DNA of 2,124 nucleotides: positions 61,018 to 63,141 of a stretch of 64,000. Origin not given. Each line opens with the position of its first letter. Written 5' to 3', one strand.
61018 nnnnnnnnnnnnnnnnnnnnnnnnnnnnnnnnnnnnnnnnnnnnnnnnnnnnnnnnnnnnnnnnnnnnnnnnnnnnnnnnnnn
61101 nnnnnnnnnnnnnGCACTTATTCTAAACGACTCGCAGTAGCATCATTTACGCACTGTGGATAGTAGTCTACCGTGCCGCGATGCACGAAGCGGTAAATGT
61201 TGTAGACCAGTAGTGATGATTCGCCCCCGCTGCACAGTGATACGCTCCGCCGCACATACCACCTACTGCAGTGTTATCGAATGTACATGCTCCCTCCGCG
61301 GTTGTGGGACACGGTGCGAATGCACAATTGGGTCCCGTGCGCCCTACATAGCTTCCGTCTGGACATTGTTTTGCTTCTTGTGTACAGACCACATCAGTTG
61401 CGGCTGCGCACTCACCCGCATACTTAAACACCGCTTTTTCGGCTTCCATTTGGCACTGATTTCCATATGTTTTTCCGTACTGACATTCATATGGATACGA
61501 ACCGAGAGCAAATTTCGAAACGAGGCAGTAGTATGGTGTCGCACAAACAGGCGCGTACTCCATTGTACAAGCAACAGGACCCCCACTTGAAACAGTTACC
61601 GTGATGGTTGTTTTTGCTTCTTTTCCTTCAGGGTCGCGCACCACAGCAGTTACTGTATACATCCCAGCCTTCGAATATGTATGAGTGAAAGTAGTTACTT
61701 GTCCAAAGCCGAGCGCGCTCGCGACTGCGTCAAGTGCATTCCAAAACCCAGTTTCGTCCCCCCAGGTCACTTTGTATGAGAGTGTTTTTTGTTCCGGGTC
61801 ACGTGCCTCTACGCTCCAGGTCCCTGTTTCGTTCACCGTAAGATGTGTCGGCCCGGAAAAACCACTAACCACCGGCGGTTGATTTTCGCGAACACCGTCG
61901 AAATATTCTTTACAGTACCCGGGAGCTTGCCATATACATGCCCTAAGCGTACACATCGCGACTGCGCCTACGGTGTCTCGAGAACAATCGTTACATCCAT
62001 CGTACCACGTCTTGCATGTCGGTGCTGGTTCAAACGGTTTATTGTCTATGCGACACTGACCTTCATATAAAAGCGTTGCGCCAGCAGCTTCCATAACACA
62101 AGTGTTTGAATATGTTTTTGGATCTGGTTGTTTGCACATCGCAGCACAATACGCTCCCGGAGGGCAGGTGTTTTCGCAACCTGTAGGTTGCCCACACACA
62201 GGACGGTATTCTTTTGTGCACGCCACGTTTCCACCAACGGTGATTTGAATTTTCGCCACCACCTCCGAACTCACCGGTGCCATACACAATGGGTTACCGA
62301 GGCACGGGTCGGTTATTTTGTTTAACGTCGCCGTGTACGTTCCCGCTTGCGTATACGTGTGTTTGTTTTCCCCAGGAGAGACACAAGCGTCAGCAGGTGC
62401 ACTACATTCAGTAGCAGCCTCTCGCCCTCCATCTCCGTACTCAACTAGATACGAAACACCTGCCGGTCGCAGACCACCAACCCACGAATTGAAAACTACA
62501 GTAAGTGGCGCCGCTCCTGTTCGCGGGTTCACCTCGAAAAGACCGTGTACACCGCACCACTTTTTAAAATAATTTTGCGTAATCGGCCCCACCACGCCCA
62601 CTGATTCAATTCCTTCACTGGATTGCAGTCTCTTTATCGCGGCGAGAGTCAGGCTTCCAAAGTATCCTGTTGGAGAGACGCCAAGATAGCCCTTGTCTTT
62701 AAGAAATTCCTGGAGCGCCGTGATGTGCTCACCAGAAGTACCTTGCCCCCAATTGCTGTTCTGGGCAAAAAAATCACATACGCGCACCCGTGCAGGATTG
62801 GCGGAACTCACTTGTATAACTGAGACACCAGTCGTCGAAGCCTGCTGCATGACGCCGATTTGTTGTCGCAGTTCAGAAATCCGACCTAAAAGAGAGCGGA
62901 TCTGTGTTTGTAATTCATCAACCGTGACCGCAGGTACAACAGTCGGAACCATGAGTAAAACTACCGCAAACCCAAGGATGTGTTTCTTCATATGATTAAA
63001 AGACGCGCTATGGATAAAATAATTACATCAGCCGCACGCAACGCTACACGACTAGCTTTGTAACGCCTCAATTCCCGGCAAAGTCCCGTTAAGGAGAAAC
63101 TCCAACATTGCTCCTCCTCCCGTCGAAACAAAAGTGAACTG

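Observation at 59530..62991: Paralogous family of secreted proteins with a signal peptide, coiled coil, PG-binding domain and variable Cys-rich, PKD or Kazal modules; four copies in the window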

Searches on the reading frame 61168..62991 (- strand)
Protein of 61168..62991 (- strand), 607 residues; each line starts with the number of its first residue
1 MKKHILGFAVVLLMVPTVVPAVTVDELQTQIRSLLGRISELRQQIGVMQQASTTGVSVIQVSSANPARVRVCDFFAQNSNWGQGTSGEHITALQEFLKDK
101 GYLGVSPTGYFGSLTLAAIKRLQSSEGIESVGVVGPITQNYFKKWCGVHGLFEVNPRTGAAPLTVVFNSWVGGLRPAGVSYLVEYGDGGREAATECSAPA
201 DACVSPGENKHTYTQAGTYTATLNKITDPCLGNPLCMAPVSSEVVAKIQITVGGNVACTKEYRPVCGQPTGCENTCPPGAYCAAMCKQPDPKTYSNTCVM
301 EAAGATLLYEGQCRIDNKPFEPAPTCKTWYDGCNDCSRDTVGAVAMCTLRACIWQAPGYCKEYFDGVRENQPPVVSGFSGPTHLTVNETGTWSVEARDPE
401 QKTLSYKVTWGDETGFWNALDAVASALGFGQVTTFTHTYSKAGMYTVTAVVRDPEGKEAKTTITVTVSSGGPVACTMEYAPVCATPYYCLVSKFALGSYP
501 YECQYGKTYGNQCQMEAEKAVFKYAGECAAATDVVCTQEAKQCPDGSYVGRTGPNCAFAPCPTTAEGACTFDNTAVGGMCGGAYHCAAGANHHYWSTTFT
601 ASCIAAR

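Call 3: search_protein_families(library=pfam, proteins=[window:61168-62991:-], max_evalue=1)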
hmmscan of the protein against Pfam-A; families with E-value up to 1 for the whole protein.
window:61168-62991:- (607 aa): 9 families
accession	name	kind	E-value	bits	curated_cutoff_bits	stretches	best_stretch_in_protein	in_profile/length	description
PF18911.6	PKD_4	-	3.5e-11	43.4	27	2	370-467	1-85/85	PKD domain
PF00801.26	PKD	-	9.8e-10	38.7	23.5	2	424-462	48-76/80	PKD domain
PF01471.23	PG_binding_1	-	2e-09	37.9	23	1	86-138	1-53/57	Putative peptidoglycan binding domain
PF05375.19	Pacifastin_I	-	0.0036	17.4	27.9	1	327-353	6-31/40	Pacifastin inhibitor (LCMII)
PF17963.7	Big_9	-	0.0041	18.4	23.6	1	370-466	1-89/89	Bacterial Ig domain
PF00050.26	Kazal_1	-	0.0072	16.8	21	1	257-268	8-19/49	Kazal-type serine protease inhibitor domain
PF22352.2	K319L-like_PKD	-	0.12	12.8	27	0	432-467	51-84/84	K319L-like, PKD domain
PF19077.6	Big_13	-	0.23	12.4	27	0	382-467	21-100/102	Bacterial Ig-like domain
PF18981.6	InlK_D3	-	0.77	10.3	25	1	439-467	46-75/75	Internalin K domain (D3/D4)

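Call 4: search_protein_families(library=ncbifam, proteins=[window:61168-62991:-], max_evalue=1)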
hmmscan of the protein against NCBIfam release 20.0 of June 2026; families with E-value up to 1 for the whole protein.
window:61168-62991:- (607 aa): 8 families
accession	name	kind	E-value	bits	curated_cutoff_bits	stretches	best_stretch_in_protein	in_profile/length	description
TIGR02869.1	spore_SleB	equivalog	2.2e-07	31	236.5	1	78-141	4-67/201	spore cortex-lytic enzyme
NF058578.1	CPR_pilus_PamR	equivalog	6e-06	25.3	300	1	408-470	185-240/297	pilus system RbmA-like protein PamR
NF052335.1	PdgHdaseHSB129560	equivalog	0.00011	21.7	500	1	83-138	202-324/330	peptidoglycan hydrolase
NF052336.1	PdgHdaseHSB100310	equivalog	0.00029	20.3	500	1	83-139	187-243/316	peptidoglycan hydrolase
NF006120.0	PRK08264.1-6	subfamily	0.068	12.7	274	1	419-478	135-189/246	SDR family oxidoreductase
NF052377.1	lmo1851_S41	exception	0.094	11.4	725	1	75-135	378-438/468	lmo1851 family serine protease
NF012211.1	tand_rpt_95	domain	0.097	12.6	90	1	423-468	41-85/98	tandem-95 repeat protein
NF004786.0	PRK06132.1-3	equivalog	0.14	10.9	329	1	86-138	219-271/418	hypothetical protein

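Call 9: find_homologous_proteins(query=window:61168-62991:-)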
Query window:61168-62991:- (607 aa): 240 proteins with E <= 0.001 among 8000 candidates; the best 120 are listed.
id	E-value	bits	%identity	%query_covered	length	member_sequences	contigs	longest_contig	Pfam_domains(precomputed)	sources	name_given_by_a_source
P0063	0.0e+0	1417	100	100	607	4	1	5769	PF00801.27,PF01471.24,PF18911.7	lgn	-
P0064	3.9e-158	546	48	91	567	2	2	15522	PF00801.27,PF01471.24,PF18911.7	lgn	-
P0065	2.7e-155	537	48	87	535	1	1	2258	PF00801.27,PF01471.24,PF18911.7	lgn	-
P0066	1.9e-153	531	49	87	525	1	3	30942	PF00801.27,PF01471.24,PF00050.27,PF18911.7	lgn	-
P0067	2.9e-153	530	46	94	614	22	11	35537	PF00801.27,PF01471.24,PF00050.27,PF18911.7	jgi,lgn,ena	-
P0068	5.1e-153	529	48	87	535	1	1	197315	PF00801.27,PF01471.24,PF18911.7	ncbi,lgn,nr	ncbi:peptidoglycan-binding protein [Candidatus Kaiserbacteria bacterium]|nr:peptidoglycan-binding pr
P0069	6.2e-153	529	48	85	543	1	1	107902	PF00801.27,PF01471.24,PF00050.27,PF18911.7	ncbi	-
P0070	1.2e-150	521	47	87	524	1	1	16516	PF00801.27,PF01471.24,PF00050.27,PF18911.7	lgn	-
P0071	8.2e-150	519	48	88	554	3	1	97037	PF00801.27,PF01471.24,PF18911.7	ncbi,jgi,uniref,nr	ncbi:hypothetical protein COU18_00585 [Candidatus Kaiserbacteria bacterium CG10_big_fil_rev_8_21_14_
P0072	1.8e-148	514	46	85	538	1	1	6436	PF00801.27,PF01471.24,PF00050.27,PF18911.7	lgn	-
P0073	2.8e-148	514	46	87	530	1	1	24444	PF00801.27,PF01471.24,PF00050.27,PF18911.7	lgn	-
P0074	2.6e-147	510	45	92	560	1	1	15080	PF00801.27,PF01471.24,PF18911.7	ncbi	-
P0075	3.7e-146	507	44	88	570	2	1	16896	PF00801.27,PF01471.24,PF18911.7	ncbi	ncbi:MAG: PKD domain-containing protein [Minisyncoccia bacterium]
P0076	1.2e-145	505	45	85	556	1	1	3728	PF00801.27,PF01471.24,PF00050.27,PF18911.7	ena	-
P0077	5.0e-145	503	42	52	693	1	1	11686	PF22352.3,PF00801.27,PF05375.20,PF01471.24,PF00050.27,PF18911.7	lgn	-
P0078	1.5e-144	501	46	86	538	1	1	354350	PF00801.27,PF01471.24,PF18911.7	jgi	jgi:peptidoglycan hydrolase-like protein with peptidoglycan-binding domain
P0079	2.0e-144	501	46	93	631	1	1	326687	PF00801.27,PF01471.24,PF18911.7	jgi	-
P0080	2.8e-144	500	44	87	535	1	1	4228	PF00801.27,PF01471.24,PF00050.27,PF18911.7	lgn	-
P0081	3.0e-144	500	45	88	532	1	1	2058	PF00801.27,PF01471.24,PF18911.7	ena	-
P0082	6.5e-144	499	45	86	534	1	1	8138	PF00801.27,PF01471.24,PF00050.27,PF18911.7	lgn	-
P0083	7.9e-144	499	47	87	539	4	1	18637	PF00801.27,PF01471.24,PF18911.7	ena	-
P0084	1.1e-143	498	45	87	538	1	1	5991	PF00801.27,PF01471.24,PF00050.27,PF18911.7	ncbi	-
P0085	1.4e-143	498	46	87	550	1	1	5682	PF00801.27,PF01471.24,PF18911.7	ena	-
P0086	6.1e-143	496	45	86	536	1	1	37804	PF00801.27,PF01471.24,PF18911.7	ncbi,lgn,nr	ncbi:MAG TPA: peptidoglycan-binding protein [Candidatus Paceibacterota bacterium]|nr:peptidoglycan-b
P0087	7.0e-143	496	45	88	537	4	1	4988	PF00801.27,PF01471.24,PF00050.27,PF18911.7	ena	-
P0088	1.1e-142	495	47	93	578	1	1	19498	PF00801.27,PF01471.24,PF18911.7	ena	-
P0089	4.0e-142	493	42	87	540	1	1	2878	PF00801.27,PF01471.24,PF18911.7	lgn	-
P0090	2.1e-141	491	44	87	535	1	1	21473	PF00801.27,PF01471.24,PF00050.27,PF18911.7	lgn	-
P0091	3.7e-141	490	46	86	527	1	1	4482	PF00801.27,PF01471.24,PF18911.7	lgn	-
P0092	3.8e-141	490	48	87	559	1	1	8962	PF00801.27,PF01471.24,PF18911.7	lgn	-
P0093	7.0e-141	489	44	88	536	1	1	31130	PF00801.27,PF01471.24,PF18911.7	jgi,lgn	-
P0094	1.3e-140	488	44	87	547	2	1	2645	PF00801.27,PF01471.24,PF18911.7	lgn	-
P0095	3.6e-140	487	46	87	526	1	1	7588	PF00801.27,PF01471.24,PF00050.27,PF18911.7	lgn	-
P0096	1.2e-139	485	45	87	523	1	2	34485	PF00801.27,PF01471.24,PF00050.27,PF18911.7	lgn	-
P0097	3.0e-139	484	46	87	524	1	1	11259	PF00801.27,PF01471.24,PF18911.7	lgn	-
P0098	3.4e-139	484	46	86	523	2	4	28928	PF00801.27,PF01471.24,PF18911.7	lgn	-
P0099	3.8e-139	483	45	79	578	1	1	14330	PF00801.27,PF01471.24,PF18911.7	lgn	-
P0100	4.7e-139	483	47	86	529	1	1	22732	PF00801.27,PF01471.24,PF18911.7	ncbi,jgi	jgi:peptidoglycan hydrolase-like protein with peptidoglycan-binding domain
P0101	7.2e-139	482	44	88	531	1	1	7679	PF00801.27,PF01471.24,PF18911.7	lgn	-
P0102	1.2e-138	482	43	86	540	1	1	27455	PF00801.27,PF01471.24,PF00050.27,PF18911.7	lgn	-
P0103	2.0e-138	481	46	87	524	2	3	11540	PF00801.27,PF01471.24,PF18911.7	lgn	-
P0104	3.2e-138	480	46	90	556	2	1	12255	PF00801.27,PF01471.24,PF00050.27,PF18911.7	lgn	-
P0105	5.0e-138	480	45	92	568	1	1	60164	PF00801.27,PF01471.24,PF18911.7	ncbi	-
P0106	1.2e-137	478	44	87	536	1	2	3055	PF00801.27,PF01471.24,PF18911.7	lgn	-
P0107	3.8e-137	477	43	86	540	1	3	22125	PF00801.27,PF01471.24,PF00050.27,PF18911.7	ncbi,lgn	-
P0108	7.9e-137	476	45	88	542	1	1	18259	PF00801.27,PF01471.24,PF18911.7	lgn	-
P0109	1.1e-136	475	43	93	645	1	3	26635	PF00801.27,PF01471.24,PF18911.7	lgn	-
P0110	1.3e-136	475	46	87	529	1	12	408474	PF00801.27,PF01471.24,PF00050.27,PF18911.7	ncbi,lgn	-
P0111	6.8e-136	473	45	89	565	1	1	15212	PF00801.27,PF01471.24,PF00050.27,PF18911.7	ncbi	-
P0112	7.1e-136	473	44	85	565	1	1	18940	PF00801.27,PF01471.24,PF18911.7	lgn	-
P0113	9.1e-136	472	42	100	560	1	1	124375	PF00801.27,PF01471.24,PF18911.7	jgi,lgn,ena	-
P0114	3.9e-135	470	44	87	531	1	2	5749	PF00801.27,PF01471.24,PF18911.7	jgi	jgi:hypothetical protein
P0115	5.5e-135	470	45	87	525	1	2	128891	PF00801.27,PF01471.24,PF00050.27,PF18911.7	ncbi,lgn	-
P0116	5.6e-135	470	44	86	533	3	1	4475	PF00801.27,PF01471.24,PF18911.7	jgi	-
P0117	1.1e-134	469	46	85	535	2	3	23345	PF00801.27,PF01471.24,PF00050.27,PF18911.7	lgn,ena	-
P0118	2.8e-134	467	44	87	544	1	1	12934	PF00801.27,PF01471.24,PF18911.7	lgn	-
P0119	6.4e-134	466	45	83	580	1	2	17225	PF00801.27,PF01471.24,PF18911.7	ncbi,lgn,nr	ncbi:MAG: hypothetical protein HYT30_02350 [Parcubacteria group bacterium]|nr:hypothetical protein [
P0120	1.5e-133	465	45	87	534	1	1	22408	PF00801.27,PF01471.24,PF18911.7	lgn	-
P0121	2.3e-133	464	48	79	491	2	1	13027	PF00801.27,PF01471.24,PF18911.7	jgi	jgi:peptidoglycan hydrolase-like protein with peptidoglycan-binding domain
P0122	4.1e-133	463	47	79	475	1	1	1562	PF00801.27,PF01471.24,PF00050.27,PF18911.7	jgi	jgi:peptidoglycan hydrolase-like protein with peptidoglycan-binding domain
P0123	5.8e-133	463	42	92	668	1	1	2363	PF00801.27,PF01471.24,PF18911.7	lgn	-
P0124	3.9e-132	460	46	87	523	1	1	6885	PF00801.27,PF01471.24,PF18911.7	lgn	-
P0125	1.2e-130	455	43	85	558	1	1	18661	PF00801.27,PF01471.24,PF00050.27,PF18911.7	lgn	-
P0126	1.3e-130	455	43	88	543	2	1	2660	PF00801.27,PF01471.24,PF18911.7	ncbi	-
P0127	1.7e-130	455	43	87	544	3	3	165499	PF00801.27,PF01471.24,PF18911.7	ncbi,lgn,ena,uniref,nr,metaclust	ncbi:hypothetical protein A2765_02025 [Candidatus Kaiserbacteria bacterium RIFCSPHIGHO2_01_FULL_56_2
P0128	2.8e-129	451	43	87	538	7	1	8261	PF00801.27,PF01471.24,PF00050.27,PF18911.7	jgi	jgi:peptidoglycan hydrolase-like protein with peptidoglycan-binding domain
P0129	2.9e-129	451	45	87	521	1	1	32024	PF00801.27,PF01471.24,PF00050.27,PF18911.7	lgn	-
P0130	4.3e-129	450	44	87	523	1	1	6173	PF00801.27,PF01471.24,PF00050.27,PF18911.7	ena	-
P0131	2.6e-128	448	43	86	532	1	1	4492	PF00801.27,PF01471.24,PF18911.7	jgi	jgi:peptidoglycan hydrolase-like protein with peptidoglycan-binding domain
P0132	2.9e-128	447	45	85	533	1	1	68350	PF00801.27,PF01471.24,PF18911.7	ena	-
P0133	3.6e-128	447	43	92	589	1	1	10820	PF00801.27,PF01471.24,PF00050.27,PF18911.7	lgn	-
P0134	1.8e-127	445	45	77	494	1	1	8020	PF00801.27,PF01471.24,PF18911.7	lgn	-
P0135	5.0e-127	443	42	93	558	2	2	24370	PF00801.27,PF01471.24,PF00050.27,PF18911.7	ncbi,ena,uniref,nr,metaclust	ncbi:hypothetical protein A3A39_02865 [Candidatus Kaiserbacteria bacterium RIFCSPLOWO2_01_FULL_54_13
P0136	8.1e-127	443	42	87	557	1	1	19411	PF00801.27,PF01471.24,PF18911.7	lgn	-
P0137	8.6e-127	443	45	79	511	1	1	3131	PF00801.27,PF01471.24,PF18911.7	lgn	-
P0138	1.3e-126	442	43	40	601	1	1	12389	PF00801.27,PF01471.24,PF18911.7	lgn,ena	-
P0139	1.4e-126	442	42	87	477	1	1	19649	PF00801.27,PF01471.24,PF18911.7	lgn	-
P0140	1.5e-126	442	48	75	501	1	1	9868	PF00801.27,PF01471.24,PF18911.7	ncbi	-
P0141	5.2e-126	440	42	85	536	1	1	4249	PF00801.27,PF01471.24,PF18911.7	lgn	-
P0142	6.9e-126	440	46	79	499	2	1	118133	PF00801.27,PF01471.24,PF18911.7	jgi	jgi:peptidoglycan hydrolase-like protein with peptidoglycan-binding domain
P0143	7.2e-126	440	46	77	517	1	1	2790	PF00801.27,PF01471.24,PF18911.7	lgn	-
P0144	2.1e-125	438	45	79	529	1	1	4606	PF00801.27,PF01471.24,PF18911.7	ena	-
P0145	1.9e-124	435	43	94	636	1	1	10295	PF00801.27,PF01471.24,PF18911.7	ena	-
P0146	4.5e-124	434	44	88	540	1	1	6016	PF00801.27,PF01471.24,PF18911.7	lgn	-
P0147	7.7e-124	433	44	87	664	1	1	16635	PF00801.27,PF01471.24,PF18911.7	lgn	-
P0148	8.7e-124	433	44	87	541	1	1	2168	PF00801.27,PF01471.24,PF18911.7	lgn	-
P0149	4.9e-122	427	45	77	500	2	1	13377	PF00801.27,PF01471.24,PF18911.7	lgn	-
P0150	8.1e-122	426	45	82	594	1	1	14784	PF00801.27,PF01471.24,PF00050.27,PF18911.7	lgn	-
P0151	2.8e-120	421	42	87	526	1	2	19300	PF00801.27,PF01471.24,PF18911.7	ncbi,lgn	ncbi:MAG: peptidoglycan-binding protein [Minisyncoccia bacterium]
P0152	1.2e-119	419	43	94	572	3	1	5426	PF00801.27,PF01471.24,PF00050.27,PF18911.7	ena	-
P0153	3.0e-119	418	44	87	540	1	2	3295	PF00801.27,PF01471.24,PF18911.7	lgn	-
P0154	4.6e-119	417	41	87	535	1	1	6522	PF00801.27,PF01471.24,PF00050.27,PF18911.7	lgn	-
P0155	5.2e-119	417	42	79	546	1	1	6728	PF00801.27,PF01471.24,PF18911.7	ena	-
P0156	1.7e-118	415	42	87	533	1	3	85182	PF00801.27,PF01471.24,PF18911.7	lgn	-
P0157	5.7e-118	413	42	86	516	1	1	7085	PF00801.27,PF01471.24,PF18911.7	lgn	-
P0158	8.4e-118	413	42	87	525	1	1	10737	PF00801.27,PF01471.24,PF18911.7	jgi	jgi:hypothetical protein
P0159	8.8e-118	413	44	77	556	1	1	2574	PF00801.27,PF01471.24,PF18911.7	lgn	-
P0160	1.0e-117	413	43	87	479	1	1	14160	PF00801.27,PF01471.24,PF00050.27,PF18911.7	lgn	-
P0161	4.6e-117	410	40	93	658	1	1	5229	PF00801.27,PF01471.24,PF00050.27,PF18911.7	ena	-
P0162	8.5e-117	410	44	77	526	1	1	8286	PF00801.27,PF01471.24,PF18911.7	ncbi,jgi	jgi:peptidoglycan hydrolase-like protein with peptidoglycan-binding domain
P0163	4.8e-116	407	41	93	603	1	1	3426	PF00801.27,PF01471.24,PF18911.7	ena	-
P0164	5.9e-116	407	43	87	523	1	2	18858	PF00801.27,PF01471.24,PF18911.7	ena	-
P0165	6.1e-116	407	42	87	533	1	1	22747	PF00801.27,PF01471.24,PF18911.7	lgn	-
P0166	8.0e-116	406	42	87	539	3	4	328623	PF00801.27,PF01471.24,PF00050.27,PF18911.7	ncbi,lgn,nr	ncbi:peptidoglycan-binding protein [bacterium]|nr:peptidoglycan-binding protein [bacterium]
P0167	1.5e-115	405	46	76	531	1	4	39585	PF00801.27,PF01471.24,PF18911.7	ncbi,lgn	-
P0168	2.1e-115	405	39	93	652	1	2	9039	PF00801.27,PF01471.24,PF18911.7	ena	-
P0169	5.1e-115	404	40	91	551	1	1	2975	PF00801.27,PF01471.24,PF00050.27,PF18911.7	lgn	-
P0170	1.1e-114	403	40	86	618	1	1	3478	PF00801.27,PF01471.24,PF18911.7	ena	-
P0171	1.7e-114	402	40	85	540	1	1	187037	PF00801.27,PF01471.24,PF18911.7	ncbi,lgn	-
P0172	8.4e-114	400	42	87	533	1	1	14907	PF00801.27,PF01471.24,PF00050.27,PF18911.7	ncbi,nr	ncbi:MAG: PKD domain-containing protein [bacterium]|nr:PKD domain-containing protein [bacterium]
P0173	1.1e-113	399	45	76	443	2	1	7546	PF00801.27,PF01471.24,PF18911.7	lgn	-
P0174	1.6e-113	399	39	87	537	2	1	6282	PF00801.27,PF01471.24,PF18911.7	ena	-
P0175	2.0e-113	398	41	87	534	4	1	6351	PF00801.27,PF01471.24,PF18911.7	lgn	-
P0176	5.7e-113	397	41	88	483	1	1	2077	PF00801.27,PF01471.24,PF18911.7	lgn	-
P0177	1.0e-112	396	43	79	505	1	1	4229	PF00801.27,PF01471.24,PF18911.7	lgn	-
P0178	3.9e-112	394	42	93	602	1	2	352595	PF00801.27,PF01471.24,PF18911.7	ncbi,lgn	-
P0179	5.0e-112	394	41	84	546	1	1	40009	PF00801.27,PF01471.24,PF00050.27,PF18911.7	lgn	-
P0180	4.2e-111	391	41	87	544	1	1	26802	PF00801.27,PF01471.24,PF00050.27,PF18911.7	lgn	-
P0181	7.2e-110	387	40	87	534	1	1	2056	PF00801.27,PF01471.24,PF00050.27,PF18911.7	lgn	-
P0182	9.6e-109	383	40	86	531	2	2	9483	PF00801.27,PF01471.24,PF18911.7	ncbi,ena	-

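Call 31: predict_structure(alignment_id=A1)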
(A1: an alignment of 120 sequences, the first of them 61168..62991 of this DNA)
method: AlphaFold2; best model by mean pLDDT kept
length: 607 residues; sequences in the alignment: 120
mean_pLDDT: 79.2   pTM: 0.38
mean pLDDT of the five models: 79.2, 79.2, 79.1, 78.6, 77.7
residues with pLDDT >= 90: 256; 70-90: 191; 50-70: 80; < 50: 80
segments of 3 or more residues with pLDDT < 50: 1-4, 6-8, 10-22, 52-63, 416-429, 566-568, 575-582, 590-607
pLDDT, mean of each block of 10 residues (from residue 1): 45 43 71 89 79 42 63 78 91 95 97 97 93 85 77 91 96 92 98 93 90 94 97 95 94 67 86 55 61 90 87 70 87 92 87 86 74 89 91 92 91 60 40 87 91 91 87 76 93 76 93 91 92 60 85 75 57 49 49 41 42
secondary structure, 60 per line:
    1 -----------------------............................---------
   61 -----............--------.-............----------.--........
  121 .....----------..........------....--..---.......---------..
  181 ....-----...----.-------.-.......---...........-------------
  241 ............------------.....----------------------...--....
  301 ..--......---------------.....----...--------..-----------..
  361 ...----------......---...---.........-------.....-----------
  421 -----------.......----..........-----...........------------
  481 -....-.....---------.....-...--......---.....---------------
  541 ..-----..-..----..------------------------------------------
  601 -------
elements in order: H24-51 H66-77 H88-99 H113-125 H136-145 E152-155 E163-169 E179-184 E190-192 E207-213 E217-227 E241-252 E265-269 E292-294 H297-302 E305-310 E326-330 E335-337 E359-363 E374-379 E383-385 E389-397 E405-409 E432-438 E443-452 E458-468 E482-485 H487-491 H501-505 E507-509 H512-517 E521-525
